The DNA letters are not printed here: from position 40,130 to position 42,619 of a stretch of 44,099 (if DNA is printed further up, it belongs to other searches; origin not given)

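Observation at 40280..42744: RHH regulator plus a HerA/FtsK-like ATPase with a long basic coiled-coil tail: an orphan two-gene module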

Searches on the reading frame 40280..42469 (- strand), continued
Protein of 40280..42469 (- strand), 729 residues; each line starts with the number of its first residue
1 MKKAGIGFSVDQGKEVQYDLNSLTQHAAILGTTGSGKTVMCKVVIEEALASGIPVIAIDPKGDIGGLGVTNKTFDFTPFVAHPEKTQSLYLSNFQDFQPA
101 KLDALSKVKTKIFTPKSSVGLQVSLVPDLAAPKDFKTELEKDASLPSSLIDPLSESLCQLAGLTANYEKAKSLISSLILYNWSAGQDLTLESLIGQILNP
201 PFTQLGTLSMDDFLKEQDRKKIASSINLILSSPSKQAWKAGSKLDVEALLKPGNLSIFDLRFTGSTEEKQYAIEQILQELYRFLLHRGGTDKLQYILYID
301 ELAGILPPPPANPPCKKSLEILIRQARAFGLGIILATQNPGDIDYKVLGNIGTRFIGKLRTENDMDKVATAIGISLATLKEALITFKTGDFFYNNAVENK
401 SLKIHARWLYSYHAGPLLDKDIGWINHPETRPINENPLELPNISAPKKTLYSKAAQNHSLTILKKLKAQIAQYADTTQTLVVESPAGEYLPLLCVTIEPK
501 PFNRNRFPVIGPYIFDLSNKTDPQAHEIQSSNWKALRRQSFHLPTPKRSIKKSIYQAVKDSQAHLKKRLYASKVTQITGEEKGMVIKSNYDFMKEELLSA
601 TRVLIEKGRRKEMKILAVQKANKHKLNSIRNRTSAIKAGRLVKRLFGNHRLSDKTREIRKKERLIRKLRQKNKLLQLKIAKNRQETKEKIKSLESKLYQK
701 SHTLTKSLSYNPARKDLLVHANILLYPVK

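Call 12: find_encoding_contigs(protein=P0024, flank=5000, max_places=2)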
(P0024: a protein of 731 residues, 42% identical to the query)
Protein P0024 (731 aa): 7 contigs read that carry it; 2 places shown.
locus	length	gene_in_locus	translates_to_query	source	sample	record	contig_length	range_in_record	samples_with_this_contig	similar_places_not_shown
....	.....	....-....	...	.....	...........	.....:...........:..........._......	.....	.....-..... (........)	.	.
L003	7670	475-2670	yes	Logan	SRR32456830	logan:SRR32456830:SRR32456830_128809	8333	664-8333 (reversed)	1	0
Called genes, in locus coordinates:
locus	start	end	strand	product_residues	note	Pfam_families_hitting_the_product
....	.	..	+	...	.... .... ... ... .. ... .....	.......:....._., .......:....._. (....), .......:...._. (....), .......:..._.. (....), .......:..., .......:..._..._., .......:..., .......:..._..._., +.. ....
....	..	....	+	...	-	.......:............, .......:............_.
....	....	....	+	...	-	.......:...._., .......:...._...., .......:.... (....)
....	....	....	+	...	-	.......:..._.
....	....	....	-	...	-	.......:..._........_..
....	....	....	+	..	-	-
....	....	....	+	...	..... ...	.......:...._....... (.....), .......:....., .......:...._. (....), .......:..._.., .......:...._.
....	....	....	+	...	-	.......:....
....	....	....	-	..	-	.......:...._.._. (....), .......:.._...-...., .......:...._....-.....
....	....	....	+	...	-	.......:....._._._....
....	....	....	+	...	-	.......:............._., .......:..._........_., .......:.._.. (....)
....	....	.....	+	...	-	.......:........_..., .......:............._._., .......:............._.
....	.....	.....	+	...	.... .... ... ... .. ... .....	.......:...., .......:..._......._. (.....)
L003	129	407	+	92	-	-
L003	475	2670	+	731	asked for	PF01580:FtsK_SpoIIIE (faint), PF01935:DUF87, PF05872:HerA_C (weak), PF12846:AAA_10, PF05872:HerA_C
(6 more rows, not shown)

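Call 13: find_encoding_contigs(protein=P0040, flank=5000, max_places=2)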
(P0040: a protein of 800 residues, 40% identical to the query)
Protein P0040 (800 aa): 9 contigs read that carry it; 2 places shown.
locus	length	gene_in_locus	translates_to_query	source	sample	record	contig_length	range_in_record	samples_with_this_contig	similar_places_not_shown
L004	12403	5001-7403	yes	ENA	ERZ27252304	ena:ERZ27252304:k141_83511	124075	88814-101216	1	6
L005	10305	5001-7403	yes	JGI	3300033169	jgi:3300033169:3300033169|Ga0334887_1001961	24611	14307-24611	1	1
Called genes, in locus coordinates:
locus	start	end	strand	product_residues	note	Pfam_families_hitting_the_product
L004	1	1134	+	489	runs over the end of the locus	PF00587:tRNA-synt_2b, PF03129:HGTP_anticodon, PF09180:ProRS-C_1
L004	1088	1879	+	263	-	-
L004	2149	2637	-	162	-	-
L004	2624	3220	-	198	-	PF01909:NTP_transf_2, PF18765:Polbeta (weak)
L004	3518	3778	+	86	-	-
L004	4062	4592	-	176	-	-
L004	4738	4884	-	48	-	PF18930:DUF5679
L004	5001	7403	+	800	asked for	PF01935:DUF87, PF05872:HerA_C, PF10412:TrwB_AAD_bind (faint), PF12846:AAA_10 (faint), PF05872:HerA_C (weak)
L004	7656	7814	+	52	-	-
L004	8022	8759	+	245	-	PF00254:FKBP_C, PF22199:FKBP26_IF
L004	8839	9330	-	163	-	PF03439:Spt5-NGN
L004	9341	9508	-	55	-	-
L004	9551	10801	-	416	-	PF00091:Tubulin, PF12327:FtsZ_C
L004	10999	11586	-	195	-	PF01209:Ubie_methyltran, PF13489:Methyltransf_23 (weak), PF13847:Methyltransf_31, PF13649:Methyltransf_25, PF08241:Methyltransf_11, PF08242:Methyltransf_12 (weak)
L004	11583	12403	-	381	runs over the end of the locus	-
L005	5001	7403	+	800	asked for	PF01935:DUF87, PF05872:HerA_C, PF10412:TrwB_AAD_bind (faint), PF12846:AAA_10 (faint), PF05872:HerA_C (weak)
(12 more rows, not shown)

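Call 15: find_related_loci(query=A1, collection=genome_contigs, flank=6000)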
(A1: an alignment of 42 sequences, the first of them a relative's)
Query A1 (729 aa) in genome_contigs; peptide patterns used: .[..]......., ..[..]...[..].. (x = any residue, [..] = any of these).
600 stretches matched a pattern (row limit reached: there are more); 164 encode a relative of the query (tblastn E <= 1e-3); the best 80 are kept; 80 distinct loci.
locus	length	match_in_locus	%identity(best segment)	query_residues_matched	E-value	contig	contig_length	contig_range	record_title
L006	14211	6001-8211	46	1-727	0e+0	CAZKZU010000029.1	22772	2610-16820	MAG TPA_asm: uncultured Methanosarcinales archaeon isolate SRP272421_co1_15 genome assembly, contig: NODE_5726_length_22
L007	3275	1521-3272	44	8-574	1e-160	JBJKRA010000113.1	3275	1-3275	MAG: Candidatus Woesearchaeota archaeon isolate Bin_48 S1Ck127_888480_flag_1_multi_6.0000_len_3275, whole genome shotgun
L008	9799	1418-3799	52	1-729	2e-142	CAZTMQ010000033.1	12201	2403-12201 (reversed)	MAG TPA_asm: uncultured Methanosarcinales archaeon isolate binchicken_co27_466 genome assembly, contig: NODE_9238_length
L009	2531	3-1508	40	241-725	5e-119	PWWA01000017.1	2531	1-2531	MAG: Candidatus Woesearchaeota archaeon isolate CSSed11_337R1 CS-Sed11-C116939, whole genome shotgun sequence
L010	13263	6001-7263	40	17-417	1e-97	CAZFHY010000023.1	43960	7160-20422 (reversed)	MAG TPA_asm: Candidatus Undinarchaeota archaeon isolate SRP077602_co2_57 genome assembly, contig: NODE_1289_length_43960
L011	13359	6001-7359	34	2-422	2e-74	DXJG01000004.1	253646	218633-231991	MAG TPA_asm: Candidatus Baldrarchaeota archaeon isolate MAG_95 contig_3338, whole genome shotgun sequence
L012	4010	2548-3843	37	16-417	1e-72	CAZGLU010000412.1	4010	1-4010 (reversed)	MAG TPA_asm: uncultured Anaerolineaceae bacterium isolate binchicken_co43_322 genome assembly, contig: NODE_37983_length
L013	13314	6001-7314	36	16-422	2e-70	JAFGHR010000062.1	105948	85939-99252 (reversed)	MAG: Anaerolineae bacterium isolate Zod_Metabat.151 k87_7500729, whole genome shotgun sequence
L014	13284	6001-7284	35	16-422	9e-67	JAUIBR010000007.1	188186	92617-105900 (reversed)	MAG: bacterium isolate 6_bin.52 NODE_137_length_188186_cov_1.482030, whole genome shotgun sequence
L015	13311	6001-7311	31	13-414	6e-60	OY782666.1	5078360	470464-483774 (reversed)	MAG: Geopsychrobacteraceae bacterium isolate f8de7df7-17c8-42b0-849c-d6069997f774 genome assembly, chromosome: 1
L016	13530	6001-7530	30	9-491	3e-59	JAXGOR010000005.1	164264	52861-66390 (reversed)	MAG: Clostridia bacterium isolate AnMBR.bin284 bin284_5, whole genome shotgun sequence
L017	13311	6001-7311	32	13-414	7e-58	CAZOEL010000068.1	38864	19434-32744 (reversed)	MAG TPA_asm: uncultured Syntrophobacteraceae bacterium isolate binchicken_co269_257 genome assembly, contig: NODE_877_le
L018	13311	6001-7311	30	13-414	8e-58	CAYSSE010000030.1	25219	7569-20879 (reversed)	MAG TPA_asm: uncultured Desulfocicer sp. isolate binchicken_co47_124 genome assembly, contig: NODE_1281_length_25219_cov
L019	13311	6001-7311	31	13-414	4e-57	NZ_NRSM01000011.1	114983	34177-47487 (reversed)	Ectothiorhodospira shaposhnikovii strain DSM 243 scaffold0011, whole genome shotgun sequence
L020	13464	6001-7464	31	10-479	1e-55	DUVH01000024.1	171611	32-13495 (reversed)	MAG TPA_asm: Clostridiaceae bacterium isolate AS08sgBPME_361 107385_AS08, whole genome shotgun sequence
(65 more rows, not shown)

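Call 16: find_encoding_contigs(protein=P0005, flank=5000, max_places=2)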
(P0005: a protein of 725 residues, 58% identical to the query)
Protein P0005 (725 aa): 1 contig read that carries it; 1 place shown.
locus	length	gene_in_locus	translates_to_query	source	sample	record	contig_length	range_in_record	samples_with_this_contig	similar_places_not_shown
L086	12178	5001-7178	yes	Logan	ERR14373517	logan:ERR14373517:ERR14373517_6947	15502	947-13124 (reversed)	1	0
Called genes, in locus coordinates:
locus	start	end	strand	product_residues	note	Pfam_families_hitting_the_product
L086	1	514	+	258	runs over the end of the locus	-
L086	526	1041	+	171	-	-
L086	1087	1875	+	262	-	-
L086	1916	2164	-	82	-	-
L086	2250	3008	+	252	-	PF01978:TrmB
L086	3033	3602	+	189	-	PF00406:ADK, PF13238:AAA_18, PF13207:AAA_17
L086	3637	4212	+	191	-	-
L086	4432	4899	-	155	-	-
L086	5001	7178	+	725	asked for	PF01935:DUF87, PF05872:HerA_C, PF10412:TrwB_AAD_bind (faint), PF12846:AAA_10 (faint), PF05872:HerA_C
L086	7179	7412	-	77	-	-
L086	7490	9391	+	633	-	PF18765:Polbeta (faint), PF01909:NTP_transf_2 (weak)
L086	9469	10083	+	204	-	-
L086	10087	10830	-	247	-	-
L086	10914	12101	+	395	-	-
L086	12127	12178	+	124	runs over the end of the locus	PF00571:CBS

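Call 17: find_encoding_contigs(protein=P0004, flank=5000, max_places=2)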
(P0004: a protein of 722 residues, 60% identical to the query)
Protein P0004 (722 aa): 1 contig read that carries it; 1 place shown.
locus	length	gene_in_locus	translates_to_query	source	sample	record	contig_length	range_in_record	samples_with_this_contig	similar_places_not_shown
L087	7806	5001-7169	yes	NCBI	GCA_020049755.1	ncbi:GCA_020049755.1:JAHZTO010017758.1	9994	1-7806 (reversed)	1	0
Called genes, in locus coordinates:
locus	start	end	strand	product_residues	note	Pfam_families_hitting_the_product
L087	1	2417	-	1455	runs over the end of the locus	PF05922:Inhibitor_I9 (faint), PF00082:Peptidase_S8, PF01839:FG-GAP (faint)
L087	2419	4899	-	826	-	-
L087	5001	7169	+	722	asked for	PF01935:DUF87, PF05872:HerA_C, PF10412:TrwB_AAD_bind (faint), PF12846:AAA_10 (faint), PF00004:AAA (faint), PF05872:HerA_C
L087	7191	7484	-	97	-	-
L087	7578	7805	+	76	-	?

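Call 18: find_encoding_contigs(protein=P0008, flank=5000, max_places=2)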
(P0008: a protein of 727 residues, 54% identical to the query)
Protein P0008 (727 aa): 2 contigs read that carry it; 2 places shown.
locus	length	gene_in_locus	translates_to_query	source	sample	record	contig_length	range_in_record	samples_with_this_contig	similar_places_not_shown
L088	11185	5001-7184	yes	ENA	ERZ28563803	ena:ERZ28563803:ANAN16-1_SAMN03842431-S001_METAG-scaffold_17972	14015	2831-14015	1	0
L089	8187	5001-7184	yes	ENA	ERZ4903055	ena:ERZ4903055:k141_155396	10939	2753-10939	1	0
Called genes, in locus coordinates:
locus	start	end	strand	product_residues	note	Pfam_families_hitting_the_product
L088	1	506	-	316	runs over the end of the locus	PF17125:Methyltr_RsmF_N, PF02475:TRM5-TYW2_MTfase (weak), PF01189:Methyltr_RsmB-F, PF13847:Methyltransf_31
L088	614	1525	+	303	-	-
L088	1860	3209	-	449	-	PF14321:DUF4382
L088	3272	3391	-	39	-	-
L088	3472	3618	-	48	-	PF18919:DUF5670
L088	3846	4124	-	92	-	-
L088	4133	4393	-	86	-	-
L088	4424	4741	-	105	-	-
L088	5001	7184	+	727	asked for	PF01580:FtsK_SpoIIIE (weak), PF01935:DUF87, PF05872:HerA_C (weak), PF12846:AAA_10 (faint), PF05872:HerA_C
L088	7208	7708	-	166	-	-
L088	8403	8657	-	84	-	-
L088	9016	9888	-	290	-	PF14378:PAP2_3 (weak), PF01569:PAP2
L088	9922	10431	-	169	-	PF10869:DUF2666 (faint)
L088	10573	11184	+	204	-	?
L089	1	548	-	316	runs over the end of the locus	PF17125:Methyltr_RsmF_N, PF02475:TRM5-TYW2_MTfase (weak), PF01189:Methyltr_RsmB-F, PF13847:Methyltransf_31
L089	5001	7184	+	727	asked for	PF01580:FtsK_SpoIIIE (weak), PF01935:DUF87, PF05872:HerA_C (weak), PF12846:AAA_10 (faint), PF05872:HerA_C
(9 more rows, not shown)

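Call 19: find_encoding_contigs(protein=P0002, flank=5000, max_places=2)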
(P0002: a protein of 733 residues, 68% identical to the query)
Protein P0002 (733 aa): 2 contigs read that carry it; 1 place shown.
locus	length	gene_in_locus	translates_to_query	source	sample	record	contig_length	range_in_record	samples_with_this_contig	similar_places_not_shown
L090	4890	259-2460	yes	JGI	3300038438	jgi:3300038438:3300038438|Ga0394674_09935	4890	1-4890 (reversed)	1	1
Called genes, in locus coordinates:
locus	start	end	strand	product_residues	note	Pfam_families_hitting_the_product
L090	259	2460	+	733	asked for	PF01580:FtsK_SpoIIIE (faint), PF01935:DUF87, PF05872:HerA_C, PF10412:TrwB_AAD_bind (faint), PF12846:AAA_10 (faint), PF05872:HerA_C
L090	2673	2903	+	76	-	PF07043:DUF1328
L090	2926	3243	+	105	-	PF13396:PLDc_N (weak)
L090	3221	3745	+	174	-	-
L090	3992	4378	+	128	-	-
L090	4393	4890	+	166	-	?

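Call 36: predict_structure(alignment_id=A1)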
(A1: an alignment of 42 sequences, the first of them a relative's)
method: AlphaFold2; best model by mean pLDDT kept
length: 729 residues; sequences in the alignment: 42
mean_pLDDT: 86.5   pTM: 0.60
mean pLDDT of the five models: 86.5, 86.5, 86.1, 85.0, 84.4
residues with pLDDT >= 90: 350; 70-90: 328; 50-70: 38; < 50: 13
segments of 3 or more residues with pLDDT < 50: 444-456
pLDDT, mean of each block of 10 residues (from residue 1): 85 88 91 90 94 95 92 91 90 80 92 93 89 83 81 87 88 93 90 93 90 92 91 86 91 95 88 91 84 93 73 81 86 90 72 90 85 85 89 88 92 90 94 86 45 50 88 91 82 93 86 84 65 75 85 93 91 87 90 88 92 92 91 82 62 75 91 93 94 91 90 92 87
secondary structure, 60 per line:
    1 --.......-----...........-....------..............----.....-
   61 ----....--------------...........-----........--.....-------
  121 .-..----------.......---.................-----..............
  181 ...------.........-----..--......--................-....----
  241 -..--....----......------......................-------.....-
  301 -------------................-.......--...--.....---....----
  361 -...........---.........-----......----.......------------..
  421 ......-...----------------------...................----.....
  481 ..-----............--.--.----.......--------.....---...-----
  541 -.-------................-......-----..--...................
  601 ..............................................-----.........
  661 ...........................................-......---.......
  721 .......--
elements in order (helices of 4 or more, strands of 3 or more residues): E3-9 E15-19 H20-25 E27-30 H37-50 E55-59 H65-68 H83-93 H99-106 E109-113 H135-141 H145-161 H167-183 H190-198 H210-213 H216-231 H233-236 H246-249 E254-259 H266-287 E295-299 H314-329 E331-337 H345-349 E353-356 H362-372 H376-384 E390-395 E400-406 H419-426 H453-471 E476-482 E488-499 E510-516 H525-529 E533-535 H550-565 E567-572 H582-646 H652-703 E705-710 E717-727

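Call 40: fold_search(model_id=the predicted structure, library=pdb)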
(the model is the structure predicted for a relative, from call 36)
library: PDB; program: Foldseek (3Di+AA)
matches with E <= 10: 938; with E <= 0.001: 168
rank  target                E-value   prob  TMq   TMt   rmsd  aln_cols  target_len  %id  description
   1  4d2i_A                1.2e-14  1.00  0.34  0.51   7.3       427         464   18  Crystal structure of the HerA hexameric DNA translocase from Sulfolobus solfataricus bound to AMP-PNP (released 2014-12-03)
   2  4d2i_B                2.6e-14  1.00  0.36  0.56   5.7       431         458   16  Crystal structure of the HerA hexameric DNA translocase from Sulfolobus solfataricus bound to AMP-PNP (released 2014-12-03)
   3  9x1m_A                6.5e-14  1.00  0.36  0.45   6.6       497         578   15  The cryo-EM structure of HerA-NurA complex with AMPPNP and dsDNA from Thermococcus kodakarensis (released 2026-02-04)
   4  7es4                  4.2e-13  1.00  0.37  0.66   6.1       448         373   14  the crystral structure of DndH-C-domain (released 2022-05-11)
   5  8wiv_M                4.7e-13  1.00  0.34  0.39  19.6       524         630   16  Cryo-EM structure of a bacterial protein (released 2024-09-11)
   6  8wod_D                5.5e-13  1.00  0.36  0.52   7.3       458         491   15  Cryo-EM structure of SIR2/HerA complex (released 2024-09-11)
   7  8wld_D                7.8e-13  1.00  0.36  0.39  19.9       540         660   14  Cryo-EM structure of SIR2/HerA antiphage complex (released 2024-09-11)
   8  8wld_L                8.2e-13  1.00  0.35  0.38  20.0       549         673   15  Cryo-EM structure of SIR2/HerA antiphage complex (released 2024-09-11)
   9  8woc_D                1.1e-12  1.00  0.36  0.47   9.8       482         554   14  Cryo-EM structure of SIR2/HerA complex (released 2024-09-11)
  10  8wof_D                1.3e-12  1.00  0.36  0.47  10.0       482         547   15  Cryo-EM structure of SIR2/HerA complex (released 2024-09-11)
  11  8wld_A                1.7e-12  1.00  0.34  0.50   9.8       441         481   16  Cryo-EM structure of SIR2/HerA antiphage complex (released 2024-09-11)
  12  8wiv_D                1.9e-12  1.00  0.37  0.43  16.0       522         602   16  Cryo-EM structure of a bacterial protein (released 2024-09-11)
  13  9x1l_A                2.4e-12  1.00  0.33  0.40  11.4       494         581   14  The cryo-EM structure of HerA-NurA complex with AMPPNP from Thermococcus kodakarensis (released 2026-02-04)
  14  8wiv_O                4.4e-12  1.00  0.34  0.38  12.2       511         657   16  Cryo-EM structure of a bacterial protein (released 2024-09-11)
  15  8wj3_D                5.6e-12  1.00  0.36  0.52   7.1       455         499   16  Cryo-EM structure of a bacterial protein (released 2024-09-11)
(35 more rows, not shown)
